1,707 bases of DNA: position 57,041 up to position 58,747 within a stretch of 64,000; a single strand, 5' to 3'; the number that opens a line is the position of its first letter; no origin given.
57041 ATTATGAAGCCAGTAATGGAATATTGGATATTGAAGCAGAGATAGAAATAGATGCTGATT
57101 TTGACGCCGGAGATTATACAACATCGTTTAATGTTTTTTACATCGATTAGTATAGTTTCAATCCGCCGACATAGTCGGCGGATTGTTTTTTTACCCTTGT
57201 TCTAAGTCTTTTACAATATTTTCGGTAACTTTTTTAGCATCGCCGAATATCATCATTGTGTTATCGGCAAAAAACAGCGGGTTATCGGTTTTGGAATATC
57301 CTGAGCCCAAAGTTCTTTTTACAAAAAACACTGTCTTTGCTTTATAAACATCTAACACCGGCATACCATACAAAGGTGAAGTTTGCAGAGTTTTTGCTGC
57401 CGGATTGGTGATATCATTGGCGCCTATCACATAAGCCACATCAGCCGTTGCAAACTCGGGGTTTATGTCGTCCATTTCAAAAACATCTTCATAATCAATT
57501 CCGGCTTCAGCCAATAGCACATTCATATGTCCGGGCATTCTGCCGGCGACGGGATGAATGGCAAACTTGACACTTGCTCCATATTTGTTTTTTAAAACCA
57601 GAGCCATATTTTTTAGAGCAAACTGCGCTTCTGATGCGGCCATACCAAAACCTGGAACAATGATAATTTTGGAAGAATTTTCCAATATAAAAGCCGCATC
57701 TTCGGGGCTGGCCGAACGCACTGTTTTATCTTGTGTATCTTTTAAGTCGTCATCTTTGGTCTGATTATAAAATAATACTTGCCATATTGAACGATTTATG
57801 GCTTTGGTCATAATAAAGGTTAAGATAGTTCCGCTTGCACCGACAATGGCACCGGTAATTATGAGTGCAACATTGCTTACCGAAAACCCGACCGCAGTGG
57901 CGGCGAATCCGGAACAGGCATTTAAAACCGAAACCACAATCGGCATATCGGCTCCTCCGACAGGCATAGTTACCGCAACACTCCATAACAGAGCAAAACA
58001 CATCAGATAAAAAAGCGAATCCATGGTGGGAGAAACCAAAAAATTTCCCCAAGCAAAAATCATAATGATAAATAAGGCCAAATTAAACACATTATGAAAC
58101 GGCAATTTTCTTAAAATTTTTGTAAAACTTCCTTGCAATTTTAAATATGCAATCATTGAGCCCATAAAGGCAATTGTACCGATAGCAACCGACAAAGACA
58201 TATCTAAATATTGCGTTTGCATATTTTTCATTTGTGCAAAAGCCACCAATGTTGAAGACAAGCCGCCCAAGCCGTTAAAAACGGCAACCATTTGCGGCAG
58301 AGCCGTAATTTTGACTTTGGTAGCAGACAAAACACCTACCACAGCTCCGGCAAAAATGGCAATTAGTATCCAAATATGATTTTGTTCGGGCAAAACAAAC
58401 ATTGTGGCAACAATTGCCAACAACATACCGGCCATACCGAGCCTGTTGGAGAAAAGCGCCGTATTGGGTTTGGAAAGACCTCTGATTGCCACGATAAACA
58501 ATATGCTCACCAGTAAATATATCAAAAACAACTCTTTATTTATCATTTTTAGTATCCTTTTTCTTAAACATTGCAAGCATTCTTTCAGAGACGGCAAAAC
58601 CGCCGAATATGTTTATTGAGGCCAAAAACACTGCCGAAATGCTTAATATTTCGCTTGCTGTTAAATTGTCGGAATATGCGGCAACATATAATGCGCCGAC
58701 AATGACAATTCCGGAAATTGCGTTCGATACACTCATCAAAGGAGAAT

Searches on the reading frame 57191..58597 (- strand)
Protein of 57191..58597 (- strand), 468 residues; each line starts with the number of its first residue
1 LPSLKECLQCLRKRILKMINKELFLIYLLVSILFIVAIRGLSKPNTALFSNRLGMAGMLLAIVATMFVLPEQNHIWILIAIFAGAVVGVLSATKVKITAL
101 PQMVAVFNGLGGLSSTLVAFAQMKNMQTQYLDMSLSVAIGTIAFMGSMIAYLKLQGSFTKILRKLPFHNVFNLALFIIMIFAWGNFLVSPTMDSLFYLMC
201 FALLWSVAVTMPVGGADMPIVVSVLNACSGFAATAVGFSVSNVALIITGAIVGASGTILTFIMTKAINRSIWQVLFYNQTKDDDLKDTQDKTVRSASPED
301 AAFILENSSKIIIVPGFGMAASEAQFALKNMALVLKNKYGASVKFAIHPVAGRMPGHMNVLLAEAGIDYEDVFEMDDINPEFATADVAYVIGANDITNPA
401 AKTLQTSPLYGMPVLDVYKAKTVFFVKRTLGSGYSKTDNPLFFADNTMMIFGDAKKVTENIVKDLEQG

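Call 92: search_protein_families(library=pfam, proteins=[window:57191-58597:-], max_evalue=0.00001)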
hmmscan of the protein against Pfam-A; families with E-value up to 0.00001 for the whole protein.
window:57191-58597:- (468 aa): 1 family
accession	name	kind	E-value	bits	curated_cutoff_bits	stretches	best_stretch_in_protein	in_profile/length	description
PF02233.22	PNTB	-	2.4e-159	531.6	31.7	1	25-463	3-455/456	NAD(P) transhydrogenase beta subunit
